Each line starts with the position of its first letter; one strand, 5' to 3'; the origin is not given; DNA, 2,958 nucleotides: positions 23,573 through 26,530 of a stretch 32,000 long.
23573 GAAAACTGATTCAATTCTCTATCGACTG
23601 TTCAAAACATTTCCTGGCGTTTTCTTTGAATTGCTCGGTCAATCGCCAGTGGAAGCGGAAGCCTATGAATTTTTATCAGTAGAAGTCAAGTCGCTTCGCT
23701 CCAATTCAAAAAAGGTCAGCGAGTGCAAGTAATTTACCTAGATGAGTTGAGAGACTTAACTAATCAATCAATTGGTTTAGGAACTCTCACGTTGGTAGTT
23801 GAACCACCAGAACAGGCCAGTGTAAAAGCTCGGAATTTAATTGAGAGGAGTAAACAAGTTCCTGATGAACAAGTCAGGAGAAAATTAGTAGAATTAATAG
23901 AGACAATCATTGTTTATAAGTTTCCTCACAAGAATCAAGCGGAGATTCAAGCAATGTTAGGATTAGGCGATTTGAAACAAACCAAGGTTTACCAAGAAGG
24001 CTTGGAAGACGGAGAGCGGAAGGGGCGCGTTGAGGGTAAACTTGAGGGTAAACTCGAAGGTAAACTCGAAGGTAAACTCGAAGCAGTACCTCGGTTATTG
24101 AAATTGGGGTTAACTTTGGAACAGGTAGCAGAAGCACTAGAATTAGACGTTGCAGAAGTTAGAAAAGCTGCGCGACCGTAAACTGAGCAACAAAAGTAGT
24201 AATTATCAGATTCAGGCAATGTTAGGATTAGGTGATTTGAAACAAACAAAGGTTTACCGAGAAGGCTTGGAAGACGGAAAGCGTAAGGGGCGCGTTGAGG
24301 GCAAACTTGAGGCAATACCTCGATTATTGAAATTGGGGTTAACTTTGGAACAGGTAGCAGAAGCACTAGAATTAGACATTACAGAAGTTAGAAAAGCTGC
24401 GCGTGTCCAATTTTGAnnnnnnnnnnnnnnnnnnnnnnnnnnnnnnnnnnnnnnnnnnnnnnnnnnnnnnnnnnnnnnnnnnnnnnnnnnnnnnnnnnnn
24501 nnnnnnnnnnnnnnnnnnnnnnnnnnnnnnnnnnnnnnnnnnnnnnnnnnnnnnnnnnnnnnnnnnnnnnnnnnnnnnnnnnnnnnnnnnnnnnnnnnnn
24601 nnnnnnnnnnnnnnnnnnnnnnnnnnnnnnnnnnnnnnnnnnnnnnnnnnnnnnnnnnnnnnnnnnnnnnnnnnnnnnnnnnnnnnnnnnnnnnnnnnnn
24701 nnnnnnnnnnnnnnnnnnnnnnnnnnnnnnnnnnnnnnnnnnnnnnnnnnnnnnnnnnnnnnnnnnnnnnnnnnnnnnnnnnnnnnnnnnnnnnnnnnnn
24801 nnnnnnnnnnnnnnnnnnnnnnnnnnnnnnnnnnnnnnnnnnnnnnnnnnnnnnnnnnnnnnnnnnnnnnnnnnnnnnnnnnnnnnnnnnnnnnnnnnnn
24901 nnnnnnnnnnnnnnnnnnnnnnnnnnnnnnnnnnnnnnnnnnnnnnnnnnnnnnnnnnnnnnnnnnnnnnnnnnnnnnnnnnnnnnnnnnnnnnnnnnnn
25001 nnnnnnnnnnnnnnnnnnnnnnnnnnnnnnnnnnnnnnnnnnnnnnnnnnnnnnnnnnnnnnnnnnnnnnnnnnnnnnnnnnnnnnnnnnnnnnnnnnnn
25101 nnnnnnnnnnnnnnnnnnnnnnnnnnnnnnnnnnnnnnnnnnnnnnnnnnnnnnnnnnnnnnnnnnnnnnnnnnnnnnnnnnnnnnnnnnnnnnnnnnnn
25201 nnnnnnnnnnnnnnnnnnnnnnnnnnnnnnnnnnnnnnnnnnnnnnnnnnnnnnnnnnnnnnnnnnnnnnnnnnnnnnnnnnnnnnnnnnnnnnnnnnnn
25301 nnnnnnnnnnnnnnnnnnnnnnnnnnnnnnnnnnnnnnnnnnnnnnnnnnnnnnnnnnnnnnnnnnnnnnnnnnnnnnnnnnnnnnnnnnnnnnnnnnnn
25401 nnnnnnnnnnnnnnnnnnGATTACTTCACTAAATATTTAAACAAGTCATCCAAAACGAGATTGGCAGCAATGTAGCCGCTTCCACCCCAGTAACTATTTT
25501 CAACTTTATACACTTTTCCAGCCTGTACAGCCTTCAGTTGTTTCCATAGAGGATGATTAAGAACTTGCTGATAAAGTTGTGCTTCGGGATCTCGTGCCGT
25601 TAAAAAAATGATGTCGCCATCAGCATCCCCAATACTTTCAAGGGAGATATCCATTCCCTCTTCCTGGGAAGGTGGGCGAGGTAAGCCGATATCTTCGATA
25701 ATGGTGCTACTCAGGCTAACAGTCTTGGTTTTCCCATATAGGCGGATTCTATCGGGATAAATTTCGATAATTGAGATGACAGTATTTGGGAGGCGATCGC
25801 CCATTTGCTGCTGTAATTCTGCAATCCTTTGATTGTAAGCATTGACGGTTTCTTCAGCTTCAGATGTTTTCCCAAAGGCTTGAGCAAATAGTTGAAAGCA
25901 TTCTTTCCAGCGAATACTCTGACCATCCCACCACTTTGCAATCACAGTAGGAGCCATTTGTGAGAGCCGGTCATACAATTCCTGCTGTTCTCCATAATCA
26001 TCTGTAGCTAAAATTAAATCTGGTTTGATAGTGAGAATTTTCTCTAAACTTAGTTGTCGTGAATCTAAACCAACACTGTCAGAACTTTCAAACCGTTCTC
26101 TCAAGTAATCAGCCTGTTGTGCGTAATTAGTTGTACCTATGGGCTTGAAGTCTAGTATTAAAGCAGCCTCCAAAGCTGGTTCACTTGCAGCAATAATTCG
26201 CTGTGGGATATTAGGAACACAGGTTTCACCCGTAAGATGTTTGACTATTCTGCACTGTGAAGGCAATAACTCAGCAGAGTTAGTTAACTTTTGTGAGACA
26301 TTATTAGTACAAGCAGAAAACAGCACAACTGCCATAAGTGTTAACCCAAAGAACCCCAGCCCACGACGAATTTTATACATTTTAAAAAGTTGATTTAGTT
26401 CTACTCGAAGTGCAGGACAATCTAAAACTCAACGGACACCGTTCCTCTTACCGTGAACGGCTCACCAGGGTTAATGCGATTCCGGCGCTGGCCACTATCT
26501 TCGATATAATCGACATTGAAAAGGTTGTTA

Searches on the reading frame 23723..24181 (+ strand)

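Call 69: search_protein_families(library=pfam, proteins=[window:23723-24181:+], max_evalue=0.001)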
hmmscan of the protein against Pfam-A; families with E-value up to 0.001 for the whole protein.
window:23723-24181:+ (152 aa): 1 family
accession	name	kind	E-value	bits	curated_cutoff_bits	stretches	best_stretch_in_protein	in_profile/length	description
PF11103.14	DUF2887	-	6.3e-22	79.1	24.1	1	2-79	122-200/200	Protein of unknown function (DUF2887)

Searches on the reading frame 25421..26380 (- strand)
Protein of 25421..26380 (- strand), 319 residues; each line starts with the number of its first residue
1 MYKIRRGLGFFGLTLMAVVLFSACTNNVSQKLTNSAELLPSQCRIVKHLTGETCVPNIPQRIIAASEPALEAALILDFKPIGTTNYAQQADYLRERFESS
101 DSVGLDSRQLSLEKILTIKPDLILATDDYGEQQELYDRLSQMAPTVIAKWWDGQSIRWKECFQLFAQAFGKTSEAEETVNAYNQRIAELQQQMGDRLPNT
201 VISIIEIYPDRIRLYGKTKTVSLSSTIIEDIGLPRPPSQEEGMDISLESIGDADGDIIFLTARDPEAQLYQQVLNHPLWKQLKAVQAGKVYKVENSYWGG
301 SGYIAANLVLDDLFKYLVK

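Call 4: search_protein_families(library=pfam, proteins=[window:25421-26380:-], max_evalue=0.01)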
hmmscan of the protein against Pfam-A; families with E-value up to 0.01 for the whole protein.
window:25421-26380:- (319 aa): 1 family
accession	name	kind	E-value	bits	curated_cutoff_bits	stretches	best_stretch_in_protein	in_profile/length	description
PF01497.23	Peripla_BP_2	-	2.2e-25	89.9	27.5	1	100-294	39-232/235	Periplasmic binding protein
